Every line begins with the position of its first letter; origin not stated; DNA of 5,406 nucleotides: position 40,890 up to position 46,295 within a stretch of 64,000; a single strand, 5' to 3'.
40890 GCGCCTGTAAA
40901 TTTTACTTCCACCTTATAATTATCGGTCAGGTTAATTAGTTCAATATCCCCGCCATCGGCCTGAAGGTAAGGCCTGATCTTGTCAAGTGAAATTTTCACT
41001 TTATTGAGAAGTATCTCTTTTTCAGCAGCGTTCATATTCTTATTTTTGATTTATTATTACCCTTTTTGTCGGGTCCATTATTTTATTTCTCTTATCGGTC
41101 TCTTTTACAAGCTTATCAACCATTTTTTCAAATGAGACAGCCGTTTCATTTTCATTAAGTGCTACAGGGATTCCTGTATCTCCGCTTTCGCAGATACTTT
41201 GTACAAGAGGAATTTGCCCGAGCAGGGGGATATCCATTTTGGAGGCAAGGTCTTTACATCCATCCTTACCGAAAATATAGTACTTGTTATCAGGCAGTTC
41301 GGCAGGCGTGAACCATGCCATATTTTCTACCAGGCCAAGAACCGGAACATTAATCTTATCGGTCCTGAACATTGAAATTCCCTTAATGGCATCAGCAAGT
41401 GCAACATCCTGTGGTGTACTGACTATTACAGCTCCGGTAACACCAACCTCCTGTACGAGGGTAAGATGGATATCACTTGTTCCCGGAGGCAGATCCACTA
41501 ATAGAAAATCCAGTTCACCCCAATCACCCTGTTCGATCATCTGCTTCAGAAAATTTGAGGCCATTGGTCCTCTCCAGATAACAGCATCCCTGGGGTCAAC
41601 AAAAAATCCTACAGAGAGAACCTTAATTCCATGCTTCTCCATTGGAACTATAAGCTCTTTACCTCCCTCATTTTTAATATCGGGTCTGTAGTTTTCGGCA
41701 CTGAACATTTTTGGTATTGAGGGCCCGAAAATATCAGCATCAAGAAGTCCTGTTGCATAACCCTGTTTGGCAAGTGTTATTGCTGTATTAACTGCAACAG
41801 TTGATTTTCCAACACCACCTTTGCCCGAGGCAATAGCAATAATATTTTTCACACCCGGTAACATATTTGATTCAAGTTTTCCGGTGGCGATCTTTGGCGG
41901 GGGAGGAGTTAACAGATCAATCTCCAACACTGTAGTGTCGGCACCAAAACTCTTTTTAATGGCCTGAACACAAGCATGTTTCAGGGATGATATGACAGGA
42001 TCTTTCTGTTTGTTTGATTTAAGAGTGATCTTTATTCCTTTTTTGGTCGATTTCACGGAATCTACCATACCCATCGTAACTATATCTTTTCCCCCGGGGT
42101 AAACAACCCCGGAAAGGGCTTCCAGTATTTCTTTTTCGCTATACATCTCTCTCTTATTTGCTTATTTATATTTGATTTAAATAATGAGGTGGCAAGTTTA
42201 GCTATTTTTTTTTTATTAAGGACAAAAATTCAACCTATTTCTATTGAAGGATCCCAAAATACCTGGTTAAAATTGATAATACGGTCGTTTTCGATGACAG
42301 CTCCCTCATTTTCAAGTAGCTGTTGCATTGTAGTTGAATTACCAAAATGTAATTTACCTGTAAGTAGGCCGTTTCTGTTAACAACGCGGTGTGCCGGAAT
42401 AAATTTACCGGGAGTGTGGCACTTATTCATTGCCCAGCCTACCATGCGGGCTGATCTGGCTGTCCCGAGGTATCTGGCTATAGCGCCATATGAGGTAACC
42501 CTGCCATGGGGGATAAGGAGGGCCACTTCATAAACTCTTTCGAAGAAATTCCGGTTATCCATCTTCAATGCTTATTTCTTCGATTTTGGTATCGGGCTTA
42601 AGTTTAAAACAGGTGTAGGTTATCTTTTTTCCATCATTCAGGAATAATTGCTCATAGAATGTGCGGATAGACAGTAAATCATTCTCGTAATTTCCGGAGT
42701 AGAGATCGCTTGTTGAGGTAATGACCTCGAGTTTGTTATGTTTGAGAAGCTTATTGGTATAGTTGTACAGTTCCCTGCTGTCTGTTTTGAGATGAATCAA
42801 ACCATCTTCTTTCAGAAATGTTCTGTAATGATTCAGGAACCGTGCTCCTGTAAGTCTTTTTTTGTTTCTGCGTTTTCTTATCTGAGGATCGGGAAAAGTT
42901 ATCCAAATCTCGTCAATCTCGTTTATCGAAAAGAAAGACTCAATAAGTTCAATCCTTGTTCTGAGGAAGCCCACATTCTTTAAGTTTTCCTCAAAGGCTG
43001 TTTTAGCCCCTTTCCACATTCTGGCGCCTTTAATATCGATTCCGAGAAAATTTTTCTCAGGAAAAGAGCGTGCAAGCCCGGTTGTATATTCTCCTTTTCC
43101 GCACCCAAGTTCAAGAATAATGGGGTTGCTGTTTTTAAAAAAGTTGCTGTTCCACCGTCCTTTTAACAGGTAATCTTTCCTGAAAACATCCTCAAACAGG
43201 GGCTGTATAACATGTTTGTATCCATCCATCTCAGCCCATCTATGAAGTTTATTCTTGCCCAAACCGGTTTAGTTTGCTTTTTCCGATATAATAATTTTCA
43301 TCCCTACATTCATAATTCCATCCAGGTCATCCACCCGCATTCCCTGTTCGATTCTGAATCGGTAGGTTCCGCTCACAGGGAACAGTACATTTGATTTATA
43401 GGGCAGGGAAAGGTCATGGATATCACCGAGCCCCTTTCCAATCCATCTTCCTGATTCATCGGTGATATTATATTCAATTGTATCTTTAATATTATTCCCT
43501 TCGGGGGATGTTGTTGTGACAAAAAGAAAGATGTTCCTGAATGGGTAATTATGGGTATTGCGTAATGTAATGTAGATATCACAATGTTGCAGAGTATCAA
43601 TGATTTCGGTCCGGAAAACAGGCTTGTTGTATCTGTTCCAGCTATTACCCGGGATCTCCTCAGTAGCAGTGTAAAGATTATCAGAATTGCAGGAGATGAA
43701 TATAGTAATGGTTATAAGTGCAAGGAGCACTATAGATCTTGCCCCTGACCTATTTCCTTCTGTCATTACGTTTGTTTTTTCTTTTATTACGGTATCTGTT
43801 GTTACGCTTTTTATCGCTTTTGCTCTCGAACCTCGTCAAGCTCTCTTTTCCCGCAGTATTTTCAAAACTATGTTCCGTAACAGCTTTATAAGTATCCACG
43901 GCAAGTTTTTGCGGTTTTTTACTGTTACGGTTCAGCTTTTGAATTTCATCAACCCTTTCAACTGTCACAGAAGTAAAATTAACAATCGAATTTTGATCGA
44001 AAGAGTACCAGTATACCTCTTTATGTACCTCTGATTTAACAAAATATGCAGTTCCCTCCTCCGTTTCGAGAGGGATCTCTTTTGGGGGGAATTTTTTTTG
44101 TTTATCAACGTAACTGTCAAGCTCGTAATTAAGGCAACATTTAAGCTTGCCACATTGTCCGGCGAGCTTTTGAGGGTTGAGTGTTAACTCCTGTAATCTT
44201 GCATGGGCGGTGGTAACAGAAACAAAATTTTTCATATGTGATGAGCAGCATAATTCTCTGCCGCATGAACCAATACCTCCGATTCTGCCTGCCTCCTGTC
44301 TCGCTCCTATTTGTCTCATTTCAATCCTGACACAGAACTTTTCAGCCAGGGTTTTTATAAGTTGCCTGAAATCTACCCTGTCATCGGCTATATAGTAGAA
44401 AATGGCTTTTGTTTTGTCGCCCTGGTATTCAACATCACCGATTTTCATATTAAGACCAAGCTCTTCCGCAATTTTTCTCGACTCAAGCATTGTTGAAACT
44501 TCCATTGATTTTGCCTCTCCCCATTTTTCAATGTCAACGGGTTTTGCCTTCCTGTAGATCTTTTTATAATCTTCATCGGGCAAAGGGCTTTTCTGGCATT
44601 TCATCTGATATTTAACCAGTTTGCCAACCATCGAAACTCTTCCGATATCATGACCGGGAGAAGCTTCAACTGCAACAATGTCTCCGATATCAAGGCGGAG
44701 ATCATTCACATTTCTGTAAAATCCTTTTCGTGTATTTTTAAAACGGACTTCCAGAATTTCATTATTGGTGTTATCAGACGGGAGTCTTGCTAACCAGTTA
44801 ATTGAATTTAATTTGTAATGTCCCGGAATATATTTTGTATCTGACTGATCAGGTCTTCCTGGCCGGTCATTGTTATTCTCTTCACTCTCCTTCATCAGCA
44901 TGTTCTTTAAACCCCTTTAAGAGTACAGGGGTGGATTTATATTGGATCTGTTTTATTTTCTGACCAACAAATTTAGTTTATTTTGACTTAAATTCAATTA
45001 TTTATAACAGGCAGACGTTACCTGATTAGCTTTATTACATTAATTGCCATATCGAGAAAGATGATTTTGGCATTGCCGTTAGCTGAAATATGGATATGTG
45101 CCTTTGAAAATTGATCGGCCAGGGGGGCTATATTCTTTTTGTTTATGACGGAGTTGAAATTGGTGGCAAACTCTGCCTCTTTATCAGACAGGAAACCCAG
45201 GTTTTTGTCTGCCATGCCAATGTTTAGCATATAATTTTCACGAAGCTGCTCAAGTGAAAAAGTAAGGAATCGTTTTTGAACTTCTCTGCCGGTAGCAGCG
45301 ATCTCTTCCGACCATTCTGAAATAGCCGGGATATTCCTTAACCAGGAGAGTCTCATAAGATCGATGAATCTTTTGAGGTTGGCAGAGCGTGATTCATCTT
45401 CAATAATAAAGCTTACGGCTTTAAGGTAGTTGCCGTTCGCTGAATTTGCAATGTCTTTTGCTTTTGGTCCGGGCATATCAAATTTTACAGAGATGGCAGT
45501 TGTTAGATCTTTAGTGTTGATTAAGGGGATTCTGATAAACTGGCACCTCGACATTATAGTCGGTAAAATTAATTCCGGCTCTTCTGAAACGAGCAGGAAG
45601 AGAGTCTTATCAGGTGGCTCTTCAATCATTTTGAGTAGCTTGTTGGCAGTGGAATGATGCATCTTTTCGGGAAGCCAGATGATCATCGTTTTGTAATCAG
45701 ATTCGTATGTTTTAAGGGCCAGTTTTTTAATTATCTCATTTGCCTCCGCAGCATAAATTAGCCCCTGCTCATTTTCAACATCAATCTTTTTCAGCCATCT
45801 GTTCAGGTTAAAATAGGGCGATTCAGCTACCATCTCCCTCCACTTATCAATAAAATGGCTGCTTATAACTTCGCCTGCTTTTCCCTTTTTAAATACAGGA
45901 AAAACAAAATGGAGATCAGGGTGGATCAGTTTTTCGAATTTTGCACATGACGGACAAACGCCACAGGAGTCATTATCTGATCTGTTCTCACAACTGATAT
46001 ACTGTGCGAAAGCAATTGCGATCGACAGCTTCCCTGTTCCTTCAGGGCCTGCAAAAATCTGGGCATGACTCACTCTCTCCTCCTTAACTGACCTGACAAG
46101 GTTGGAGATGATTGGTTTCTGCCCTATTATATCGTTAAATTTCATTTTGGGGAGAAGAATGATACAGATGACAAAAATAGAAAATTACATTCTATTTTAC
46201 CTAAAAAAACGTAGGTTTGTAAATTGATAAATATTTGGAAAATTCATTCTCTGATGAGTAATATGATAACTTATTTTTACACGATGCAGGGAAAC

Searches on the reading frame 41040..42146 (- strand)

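Call 30: search_protein_families(library=pfam, proteins=[window:41040-42146:-])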
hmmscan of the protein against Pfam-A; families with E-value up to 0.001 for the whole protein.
window:41040-42146:- (368 aa): 6 families
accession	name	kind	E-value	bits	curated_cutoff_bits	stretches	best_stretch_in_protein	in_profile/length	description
PF10609.15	ParA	-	7.5e-91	304.4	27.1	1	99-346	2-245/246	NUBPL iron-transfer P-loop NTPase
PF01656.29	CbiA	-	3.9e-12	46.6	25.4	1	103-328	1-125/125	CobQ/CobB/MinD/ParA nucleotide binding domain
PF13614.12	AAA_31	-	6.4e-08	33.2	27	1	101-142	2-43/177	AAA domain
PF01883.24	FeS_assembly_P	-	3.9e-06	27.5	23.5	1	5-73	2-71/73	Iron-sulfur cluster assembly protein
PF02374.21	ArsA_ATPase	-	1e-05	25.4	24.3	1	105-138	5-38/305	Anion-transporting ATPase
PF09140.17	MipZ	-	1.2e-05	25.2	20.7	1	102-149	2-49/262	ATPase MipZ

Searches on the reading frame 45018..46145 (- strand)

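Call 13: search_protein_families(library=pfam, proteins=[window:45018-46145:-])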
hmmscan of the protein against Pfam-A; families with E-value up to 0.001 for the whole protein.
window:45018-46145:- (375 aa): 2 families
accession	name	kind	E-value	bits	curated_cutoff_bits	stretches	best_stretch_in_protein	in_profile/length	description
PF13177.12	DNA_pol3_delta2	-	4.3e-46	157.3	27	1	9-207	2-158/161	DNA polymerase III, delta subunit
PF00004.35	AAA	-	0.00058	20.7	21.2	0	162-204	80-126/131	ATPase family associated with various cellular activities (AAA)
